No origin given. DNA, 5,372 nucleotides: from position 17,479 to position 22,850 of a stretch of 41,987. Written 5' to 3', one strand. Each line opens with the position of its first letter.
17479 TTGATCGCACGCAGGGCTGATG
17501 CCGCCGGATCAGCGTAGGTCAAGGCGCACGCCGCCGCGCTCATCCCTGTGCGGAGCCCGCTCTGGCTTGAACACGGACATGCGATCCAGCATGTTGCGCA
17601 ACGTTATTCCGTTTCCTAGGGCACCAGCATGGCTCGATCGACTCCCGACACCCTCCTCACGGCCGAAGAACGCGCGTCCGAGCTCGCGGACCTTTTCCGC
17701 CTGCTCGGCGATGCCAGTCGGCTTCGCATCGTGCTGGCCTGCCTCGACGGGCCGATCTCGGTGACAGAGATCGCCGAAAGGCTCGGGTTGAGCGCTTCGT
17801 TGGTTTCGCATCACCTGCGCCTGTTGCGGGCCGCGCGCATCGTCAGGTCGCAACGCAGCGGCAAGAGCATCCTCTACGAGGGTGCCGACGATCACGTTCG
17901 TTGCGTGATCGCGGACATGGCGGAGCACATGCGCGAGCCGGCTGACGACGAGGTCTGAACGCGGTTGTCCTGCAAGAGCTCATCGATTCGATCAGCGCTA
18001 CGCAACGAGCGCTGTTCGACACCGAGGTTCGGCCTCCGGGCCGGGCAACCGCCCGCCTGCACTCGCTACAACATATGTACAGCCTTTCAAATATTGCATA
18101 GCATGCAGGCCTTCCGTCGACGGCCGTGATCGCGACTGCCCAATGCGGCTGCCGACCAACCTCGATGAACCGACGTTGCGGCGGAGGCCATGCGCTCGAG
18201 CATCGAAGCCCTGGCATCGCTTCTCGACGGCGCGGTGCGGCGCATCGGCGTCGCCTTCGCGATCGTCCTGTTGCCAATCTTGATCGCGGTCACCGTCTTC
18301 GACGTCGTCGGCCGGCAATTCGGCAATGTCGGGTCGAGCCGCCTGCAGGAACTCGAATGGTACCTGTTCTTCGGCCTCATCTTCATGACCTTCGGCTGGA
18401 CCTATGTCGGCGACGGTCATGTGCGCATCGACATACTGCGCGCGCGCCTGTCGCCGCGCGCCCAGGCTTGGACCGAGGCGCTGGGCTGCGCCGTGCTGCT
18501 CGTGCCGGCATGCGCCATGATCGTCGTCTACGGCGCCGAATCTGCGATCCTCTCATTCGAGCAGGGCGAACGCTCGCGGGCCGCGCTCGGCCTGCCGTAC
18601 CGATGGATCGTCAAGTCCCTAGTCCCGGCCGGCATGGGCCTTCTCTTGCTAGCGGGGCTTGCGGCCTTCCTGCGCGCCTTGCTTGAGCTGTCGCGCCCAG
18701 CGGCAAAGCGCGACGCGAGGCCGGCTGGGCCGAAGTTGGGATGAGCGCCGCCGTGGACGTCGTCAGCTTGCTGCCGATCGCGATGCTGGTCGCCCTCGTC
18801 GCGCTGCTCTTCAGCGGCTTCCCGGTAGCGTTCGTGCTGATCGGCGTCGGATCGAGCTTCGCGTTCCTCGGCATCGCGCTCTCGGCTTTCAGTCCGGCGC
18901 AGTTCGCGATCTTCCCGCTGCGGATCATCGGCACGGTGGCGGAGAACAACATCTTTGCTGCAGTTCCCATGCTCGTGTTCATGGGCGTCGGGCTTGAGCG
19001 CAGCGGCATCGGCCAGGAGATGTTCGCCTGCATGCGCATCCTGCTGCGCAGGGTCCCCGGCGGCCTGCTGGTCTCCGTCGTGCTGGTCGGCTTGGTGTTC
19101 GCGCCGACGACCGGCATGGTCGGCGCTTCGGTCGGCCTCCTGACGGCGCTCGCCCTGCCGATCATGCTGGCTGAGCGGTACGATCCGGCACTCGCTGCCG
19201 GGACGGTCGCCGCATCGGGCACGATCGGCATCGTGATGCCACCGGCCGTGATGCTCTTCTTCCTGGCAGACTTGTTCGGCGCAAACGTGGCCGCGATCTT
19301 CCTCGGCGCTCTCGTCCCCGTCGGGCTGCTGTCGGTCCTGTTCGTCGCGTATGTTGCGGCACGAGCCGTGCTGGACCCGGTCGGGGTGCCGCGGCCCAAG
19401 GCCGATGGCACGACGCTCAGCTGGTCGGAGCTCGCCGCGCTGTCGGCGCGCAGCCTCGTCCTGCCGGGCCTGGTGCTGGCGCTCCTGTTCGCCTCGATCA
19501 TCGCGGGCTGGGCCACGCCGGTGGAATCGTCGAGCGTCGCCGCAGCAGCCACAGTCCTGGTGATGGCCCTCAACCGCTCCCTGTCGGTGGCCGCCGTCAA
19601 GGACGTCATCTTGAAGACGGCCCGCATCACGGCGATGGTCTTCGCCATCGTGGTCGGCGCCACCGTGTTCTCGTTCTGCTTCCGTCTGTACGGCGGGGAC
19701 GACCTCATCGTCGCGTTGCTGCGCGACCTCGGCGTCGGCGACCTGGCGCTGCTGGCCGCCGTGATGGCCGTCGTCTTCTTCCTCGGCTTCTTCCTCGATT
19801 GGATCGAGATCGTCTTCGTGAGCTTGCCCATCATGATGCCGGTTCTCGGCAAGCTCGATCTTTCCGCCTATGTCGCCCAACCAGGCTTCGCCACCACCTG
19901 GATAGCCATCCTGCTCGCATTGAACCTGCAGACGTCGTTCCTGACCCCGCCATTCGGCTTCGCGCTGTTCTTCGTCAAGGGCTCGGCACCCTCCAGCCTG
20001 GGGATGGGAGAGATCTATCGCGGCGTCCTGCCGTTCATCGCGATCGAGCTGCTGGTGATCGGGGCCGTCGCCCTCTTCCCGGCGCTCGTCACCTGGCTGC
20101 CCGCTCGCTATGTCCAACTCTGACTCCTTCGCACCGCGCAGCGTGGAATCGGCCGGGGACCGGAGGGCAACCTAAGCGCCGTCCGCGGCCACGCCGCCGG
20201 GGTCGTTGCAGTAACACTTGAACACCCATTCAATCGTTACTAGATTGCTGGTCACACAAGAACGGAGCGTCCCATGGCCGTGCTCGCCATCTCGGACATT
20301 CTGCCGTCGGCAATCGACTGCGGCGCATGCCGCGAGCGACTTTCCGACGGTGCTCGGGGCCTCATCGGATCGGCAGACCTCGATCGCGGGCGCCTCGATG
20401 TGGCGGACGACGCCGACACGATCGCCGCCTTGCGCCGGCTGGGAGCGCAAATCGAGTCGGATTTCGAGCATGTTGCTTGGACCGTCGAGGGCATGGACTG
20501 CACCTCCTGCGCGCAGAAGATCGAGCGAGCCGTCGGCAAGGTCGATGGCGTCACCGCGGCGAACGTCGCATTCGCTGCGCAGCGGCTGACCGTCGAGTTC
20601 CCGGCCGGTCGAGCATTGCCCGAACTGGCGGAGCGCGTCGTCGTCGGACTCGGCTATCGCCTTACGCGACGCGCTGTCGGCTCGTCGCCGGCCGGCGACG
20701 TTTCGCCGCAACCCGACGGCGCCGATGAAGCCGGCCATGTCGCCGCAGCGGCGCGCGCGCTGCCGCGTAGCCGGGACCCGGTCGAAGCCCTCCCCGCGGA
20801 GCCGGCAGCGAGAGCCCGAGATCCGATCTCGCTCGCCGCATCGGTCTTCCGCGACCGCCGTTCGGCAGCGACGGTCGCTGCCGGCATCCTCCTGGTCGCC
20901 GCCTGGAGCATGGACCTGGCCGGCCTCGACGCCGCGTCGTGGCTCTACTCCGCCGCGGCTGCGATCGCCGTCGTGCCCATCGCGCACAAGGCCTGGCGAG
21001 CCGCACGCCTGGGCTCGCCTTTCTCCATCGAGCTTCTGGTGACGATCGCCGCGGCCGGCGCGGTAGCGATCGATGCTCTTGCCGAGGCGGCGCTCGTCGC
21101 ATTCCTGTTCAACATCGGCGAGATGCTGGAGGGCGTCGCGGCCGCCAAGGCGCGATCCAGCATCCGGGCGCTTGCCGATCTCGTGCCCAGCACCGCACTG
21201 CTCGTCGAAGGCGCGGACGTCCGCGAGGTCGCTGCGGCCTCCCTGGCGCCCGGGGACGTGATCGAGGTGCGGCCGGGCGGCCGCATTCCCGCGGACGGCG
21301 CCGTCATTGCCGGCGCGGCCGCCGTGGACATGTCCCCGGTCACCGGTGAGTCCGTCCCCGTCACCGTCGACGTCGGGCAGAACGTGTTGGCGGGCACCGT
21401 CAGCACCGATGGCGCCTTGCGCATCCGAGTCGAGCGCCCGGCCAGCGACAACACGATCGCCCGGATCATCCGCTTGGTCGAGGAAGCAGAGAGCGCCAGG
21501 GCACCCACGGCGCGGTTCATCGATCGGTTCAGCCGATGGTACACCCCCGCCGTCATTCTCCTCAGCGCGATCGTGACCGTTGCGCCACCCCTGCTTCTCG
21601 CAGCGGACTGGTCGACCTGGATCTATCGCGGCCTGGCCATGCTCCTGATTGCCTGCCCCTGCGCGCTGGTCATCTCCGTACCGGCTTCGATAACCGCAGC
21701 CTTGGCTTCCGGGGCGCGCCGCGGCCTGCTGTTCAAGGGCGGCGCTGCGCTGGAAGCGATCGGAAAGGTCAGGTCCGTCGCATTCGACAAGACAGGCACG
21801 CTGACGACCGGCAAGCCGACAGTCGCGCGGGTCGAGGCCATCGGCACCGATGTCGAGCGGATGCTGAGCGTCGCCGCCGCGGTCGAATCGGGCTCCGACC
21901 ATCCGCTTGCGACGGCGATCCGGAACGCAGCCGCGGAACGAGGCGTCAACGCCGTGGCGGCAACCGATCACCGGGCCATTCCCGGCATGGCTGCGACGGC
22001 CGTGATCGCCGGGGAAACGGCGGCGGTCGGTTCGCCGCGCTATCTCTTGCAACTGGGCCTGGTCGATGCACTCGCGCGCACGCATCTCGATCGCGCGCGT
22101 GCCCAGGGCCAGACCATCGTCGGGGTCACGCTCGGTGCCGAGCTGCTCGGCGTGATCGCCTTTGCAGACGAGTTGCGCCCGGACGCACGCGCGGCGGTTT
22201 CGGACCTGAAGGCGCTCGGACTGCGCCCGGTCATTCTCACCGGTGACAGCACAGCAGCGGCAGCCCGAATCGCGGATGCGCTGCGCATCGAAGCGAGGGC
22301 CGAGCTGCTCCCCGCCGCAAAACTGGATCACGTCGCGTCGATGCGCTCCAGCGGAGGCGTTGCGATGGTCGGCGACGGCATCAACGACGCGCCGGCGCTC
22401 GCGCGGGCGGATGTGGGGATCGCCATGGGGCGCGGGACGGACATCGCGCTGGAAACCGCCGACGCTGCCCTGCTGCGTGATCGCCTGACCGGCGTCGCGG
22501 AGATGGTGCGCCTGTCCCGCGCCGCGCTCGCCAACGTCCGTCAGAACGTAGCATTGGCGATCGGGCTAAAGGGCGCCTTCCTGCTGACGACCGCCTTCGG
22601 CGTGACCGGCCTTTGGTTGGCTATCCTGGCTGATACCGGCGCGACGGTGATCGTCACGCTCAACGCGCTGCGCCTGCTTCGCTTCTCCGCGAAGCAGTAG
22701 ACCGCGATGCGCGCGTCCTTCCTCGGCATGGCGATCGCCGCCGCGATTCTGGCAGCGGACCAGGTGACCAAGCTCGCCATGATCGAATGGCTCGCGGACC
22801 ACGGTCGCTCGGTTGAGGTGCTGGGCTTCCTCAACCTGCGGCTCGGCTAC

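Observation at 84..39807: The window is essentially one complete 39.7-kb Tn7-like transposon with exact ends and a 5-bp duplication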

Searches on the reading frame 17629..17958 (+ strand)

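Call 10: search_protein_families(library=pfam, proteins=[window:17629-17958:+], max_evalue=0.01)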
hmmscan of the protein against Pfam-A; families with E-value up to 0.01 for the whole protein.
window:17629-17958:+ (109 aa): 22 families
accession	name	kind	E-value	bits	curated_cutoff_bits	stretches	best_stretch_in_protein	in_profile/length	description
PF01022.26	HTH_5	-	1.3e-12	47.8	22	1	29-74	2-47/47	Bacterial regulatory protein, arsR family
PF12840.13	HTH_20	-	1.1e-09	38.5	27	1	26-74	1-50/51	Helix-turn-helix domain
PF12802.13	MarR_2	-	1.8e-07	31.7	27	1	31-78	7-56/61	MarR family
PF13412.12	HTH_24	-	7.3e-07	29.1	21.9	1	40-72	15-47/48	Winged helix-turn-helix DNA-binding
PF13518.12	HTH_28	-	1.6e-05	25.3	25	1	31-71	2-41/52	Helix-turn-helix domain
PF09339.16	HTH_IclR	-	2.1e-05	24.6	22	1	36-75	12-51/52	IclR helix-turn-helix domain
PF02082.26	Rrf2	-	2.3e-05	25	30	1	35-76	14-57/132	Iron-dependent Transcriptional regulator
PF13545.12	HTH_Crp_2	-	0.00027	21.3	27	1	38-78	18-57/70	Crp-like helix-turn-helix domain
PF24034.1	DUF7343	-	0.00048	20.4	27.6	1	25-79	1-55/62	Domain of unknown function (DUF7343)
PF07638.17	Sigma70_ECF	-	0.00056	20.3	21.1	1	17-68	128-177/185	ECF sigma factor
PF08279.18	HTH_11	-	0.00065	20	25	1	39-70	9-43/55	HTH domain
PF13404.12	HTH_AsnC-type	-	0.00065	19.9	27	1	40-59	15-34/42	AsnC-type helix-turn-helix domain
PF08100.18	Dimerisation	-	0.00078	19.7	25.6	1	28-84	24-82/93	O-methyltransferase dimerisation domain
PF13384.12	HTH_23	-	0.00078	19.6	24.6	1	31-65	7-40/50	Homeodomain-like domain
PF21476.4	PF0610-like_N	-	0.001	19.7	33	1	33-72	5-42/50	PF0610-like, N-terminal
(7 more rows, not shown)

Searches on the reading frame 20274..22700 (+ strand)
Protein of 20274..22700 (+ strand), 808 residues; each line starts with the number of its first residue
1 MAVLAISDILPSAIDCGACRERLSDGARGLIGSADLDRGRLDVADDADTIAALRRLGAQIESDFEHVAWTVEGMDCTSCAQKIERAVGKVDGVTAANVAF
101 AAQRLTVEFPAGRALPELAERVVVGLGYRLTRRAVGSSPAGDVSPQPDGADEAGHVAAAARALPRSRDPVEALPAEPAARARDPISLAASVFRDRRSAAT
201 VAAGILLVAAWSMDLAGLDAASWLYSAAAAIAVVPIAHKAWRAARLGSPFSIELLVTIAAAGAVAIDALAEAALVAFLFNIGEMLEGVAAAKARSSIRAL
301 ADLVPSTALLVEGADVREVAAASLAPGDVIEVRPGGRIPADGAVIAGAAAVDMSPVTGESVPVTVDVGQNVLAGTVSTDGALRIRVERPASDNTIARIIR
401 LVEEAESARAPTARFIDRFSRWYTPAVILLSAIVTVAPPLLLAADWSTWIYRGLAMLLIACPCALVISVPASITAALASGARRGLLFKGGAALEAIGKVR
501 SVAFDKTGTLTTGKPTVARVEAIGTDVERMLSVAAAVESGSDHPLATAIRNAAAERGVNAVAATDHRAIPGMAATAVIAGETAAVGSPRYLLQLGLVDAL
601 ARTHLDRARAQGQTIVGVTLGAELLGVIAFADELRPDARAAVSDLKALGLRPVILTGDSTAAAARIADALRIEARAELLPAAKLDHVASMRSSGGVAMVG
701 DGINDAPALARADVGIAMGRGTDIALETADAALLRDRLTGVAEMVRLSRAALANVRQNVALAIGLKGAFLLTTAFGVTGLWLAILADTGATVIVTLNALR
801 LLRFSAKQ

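Call 10: search_protein_families(library=pfam, proteins=[window:20274-22700:+], max_evalue=0.01)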
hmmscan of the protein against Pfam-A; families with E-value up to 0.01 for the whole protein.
window:20274-22700:+ (808 aa): 4 families
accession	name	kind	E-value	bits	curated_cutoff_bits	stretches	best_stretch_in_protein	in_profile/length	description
PF00122.25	E1-E2_ATPase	-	1.8e-49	168.2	28.1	1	303-483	2-181/181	E1-E2 ATPase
PF00702.32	Hydrolase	-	2.8e-31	109.9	26.4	1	500-713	2-191/191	haloacid dehalogenase-like hydrolase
PF00403.32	HMA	-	8.7e-13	48.9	24.8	1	70-111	3-44/62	Heavy-metal-associated domain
PF08282.18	Hydrolase_3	-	4.5e-05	23.7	20.9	1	696-744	206-254/255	haloacid dehalogenase-like hydrolase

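Call 74: search_protein_families(library=ncbifam, proteins=[window:20274-22700:+], max_evalue=0.00001)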
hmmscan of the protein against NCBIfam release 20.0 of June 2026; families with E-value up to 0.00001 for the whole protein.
window:20274-22700:+ (808 aa): 27 families (the best 25 are shown)
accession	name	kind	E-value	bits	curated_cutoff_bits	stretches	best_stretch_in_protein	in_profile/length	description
NF008262.1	PRK11033.1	equivalog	1.6e-235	784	1005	2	197-804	123-730/731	zinc/cadmium/mercury/lead-transporting ATPase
NF033775.1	P_type_ZntA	exception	1.8e-207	691.1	1240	2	201-803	132-730/732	Zn(II)/Cd(II)/Pb(II) translocating P-type ATPase ZntA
TIGR01525.1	ATPase-IB_hvy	subfamily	7.1e-174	579.7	346.25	1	252-801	1-560/560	heavy metal translocating P-type ATPase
TIGR01512.1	ATPase-IB2_Cd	subfamily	6.8e-153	509.9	313.5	2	252-577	1-308/494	cadmium family heavy metal-translocating P-type ATPase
TIGR01511.1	ATPase-IB1_Cu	subfamily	1.8e-118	396.8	397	1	270-801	44-541/542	copper-translocating P-type ATPase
NF007952.0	PRK10671.1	equivalog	1e-94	318.4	1316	1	272-807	293-837/838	copper-exporting P-type ATPase CopA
TIGR01494.1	ATPase_P-type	subfamily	1.7e-76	257.6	62.3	1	276-777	3-464/478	HAD-IC family P-type ATPase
TIGR01497.1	kdpB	equivalog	4.2e-43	147.4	527.9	1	282-751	80-566/675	potassium-transporting ATPase subunit KdpB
TIGR01647.1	ATPase-IIIA_H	equivalog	1.1e-39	136.3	615.5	2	252-674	38-483/755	plasma-membrane proton-efflux P-type ATPase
NF010609.0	PRK14010.1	equivalog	2.7e-37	128.3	1323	1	317-752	116-562/673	K(+)-transporting ATPase subunit B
TIGR01522.1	ATPase-IIA2_Ca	equivalog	3.9e-33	114.2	798.3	2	258-523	69-343/854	calcium-transporting P-type ATPase, PMR1-type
TIGR01116.1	ATPase-IIA1_Ca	equivalog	3e-30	105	703.4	2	624-773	457-627/799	calcium-translocating P-type ATPase, SERCA-type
TIGR01517.1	ATPase-IIB_Ca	equivalog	4.7e-26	91.2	507.05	2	665-759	600-693/882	calcium-translocating P-type ATPase, PMCA-type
TIGR01106.1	ATPase-IIC_X-K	subfamily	2.1e-25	88.8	946.1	2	290-520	125-365/997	Na,H/K antiporter P-type ATPase subunit alpha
TIGR01524.1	ATPase-IIIB_Mg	equivalog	8.4e-24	83.5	610.75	2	676-757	584-666/867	magnesium-translocating P-type ATPase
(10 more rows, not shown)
